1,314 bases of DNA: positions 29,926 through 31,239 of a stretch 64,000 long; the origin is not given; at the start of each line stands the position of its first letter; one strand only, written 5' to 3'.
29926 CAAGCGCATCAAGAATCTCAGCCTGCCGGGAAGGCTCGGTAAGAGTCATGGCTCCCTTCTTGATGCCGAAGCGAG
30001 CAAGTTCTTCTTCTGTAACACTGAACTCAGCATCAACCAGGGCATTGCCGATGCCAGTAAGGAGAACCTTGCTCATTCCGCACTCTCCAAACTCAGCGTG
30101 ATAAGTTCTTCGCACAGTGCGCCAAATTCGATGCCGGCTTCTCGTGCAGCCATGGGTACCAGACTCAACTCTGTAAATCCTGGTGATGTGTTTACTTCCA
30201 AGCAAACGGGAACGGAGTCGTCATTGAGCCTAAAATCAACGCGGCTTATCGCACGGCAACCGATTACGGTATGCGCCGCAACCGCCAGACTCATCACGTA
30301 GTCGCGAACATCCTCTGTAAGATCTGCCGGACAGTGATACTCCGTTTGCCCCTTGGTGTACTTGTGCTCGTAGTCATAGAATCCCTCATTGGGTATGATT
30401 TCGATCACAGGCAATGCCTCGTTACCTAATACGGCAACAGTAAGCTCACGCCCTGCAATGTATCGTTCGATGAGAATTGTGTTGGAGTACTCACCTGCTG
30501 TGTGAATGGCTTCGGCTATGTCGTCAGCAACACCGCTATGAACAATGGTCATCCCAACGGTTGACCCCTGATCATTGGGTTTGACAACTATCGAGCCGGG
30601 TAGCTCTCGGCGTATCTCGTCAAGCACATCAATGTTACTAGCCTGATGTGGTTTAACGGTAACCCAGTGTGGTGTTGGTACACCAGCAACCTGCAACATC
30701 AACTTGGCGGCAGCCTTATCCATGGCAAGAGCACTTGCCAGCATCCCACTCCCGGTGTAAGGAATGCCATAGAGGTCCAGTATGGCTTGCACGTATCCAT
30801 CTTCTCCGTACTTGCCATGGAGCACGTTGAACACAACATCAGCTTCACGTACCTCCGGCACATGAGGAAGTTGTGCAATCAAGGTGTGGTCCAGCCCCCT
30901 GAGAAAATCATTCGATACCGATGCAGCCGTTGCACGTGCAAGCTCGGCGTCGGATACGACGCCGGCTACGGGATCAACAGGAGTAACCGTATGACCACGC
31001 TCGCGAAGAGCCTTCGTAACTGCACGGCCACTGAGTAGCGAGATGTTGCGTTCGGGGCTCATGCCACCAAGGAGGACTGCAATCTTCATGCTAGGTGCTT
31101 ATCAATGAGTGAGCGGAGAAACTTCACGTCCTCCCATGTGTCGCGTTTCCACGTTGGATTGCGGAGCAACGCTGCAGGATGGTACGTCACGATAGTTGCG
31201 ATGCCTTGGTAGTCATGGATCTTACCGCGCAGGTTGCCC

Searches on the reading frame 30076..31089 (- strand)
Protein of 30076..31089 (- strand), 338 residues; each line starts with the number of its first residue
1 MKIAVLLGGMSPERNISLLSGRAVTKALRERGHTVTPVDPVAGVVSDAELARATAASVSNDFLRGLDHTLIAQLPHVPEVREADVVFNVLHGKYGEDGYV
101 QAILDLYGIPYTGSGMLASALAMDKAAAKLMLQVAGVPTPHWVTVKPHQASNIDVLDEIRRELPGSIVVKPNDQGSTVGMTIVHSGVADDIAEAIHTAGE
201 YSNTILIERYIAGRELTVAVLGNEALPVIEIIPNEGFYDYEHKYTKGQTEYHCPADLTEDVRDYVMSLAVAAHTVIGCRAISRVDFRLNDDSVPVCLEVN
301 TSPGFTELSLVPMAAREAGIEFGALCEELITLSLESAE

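Call 96: search_protein_families(library=pfam, proteins=[window:30076-31089:-], max_evalue=0.001)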
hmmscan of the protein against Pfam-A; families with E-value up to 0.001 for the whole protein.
window:30076-31089:- (338 aa): 7 families
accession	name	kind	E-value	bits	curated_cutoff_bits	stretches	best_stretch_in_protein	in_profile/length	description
PF07478.18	Dala_Dala_lig_C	-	7.8e-53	179.4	24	1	132-331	2-204/204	D-ala D-ala ligase C-terminus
PF01820.27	Dala_Dala_lig_N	-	3.3e-23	82.9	34.6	1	2-114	1-121/121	D-ala D-ala ligase N-terminus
PF02786.22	CPSase_L_D2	-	1.2e-05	25.3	19.8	1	124-301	1-178/211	Carbamoyl-phosphate synthase L chain, ATP binding domain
PF02655.19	ATP-grasp_3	-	1.4e-05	25.7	23.2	1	123-301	2-155/160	ATP-grasp domain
PF14397.11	ATPgrasp_ST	-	7.6e-05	22.5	31.4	0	265-306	218-259/278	Sugar-transfer associated ATP-grasp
PF13535.11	ATP-grasp_4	-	0.00016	21.8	27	1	167-301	5-150/160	ATP-grasp domain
PF01071.24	GARS_A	-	0.00029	21.2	27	1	124-222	2-100/194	Phosphoribosylglycinamide synthetase, ATP-grasp (A) domain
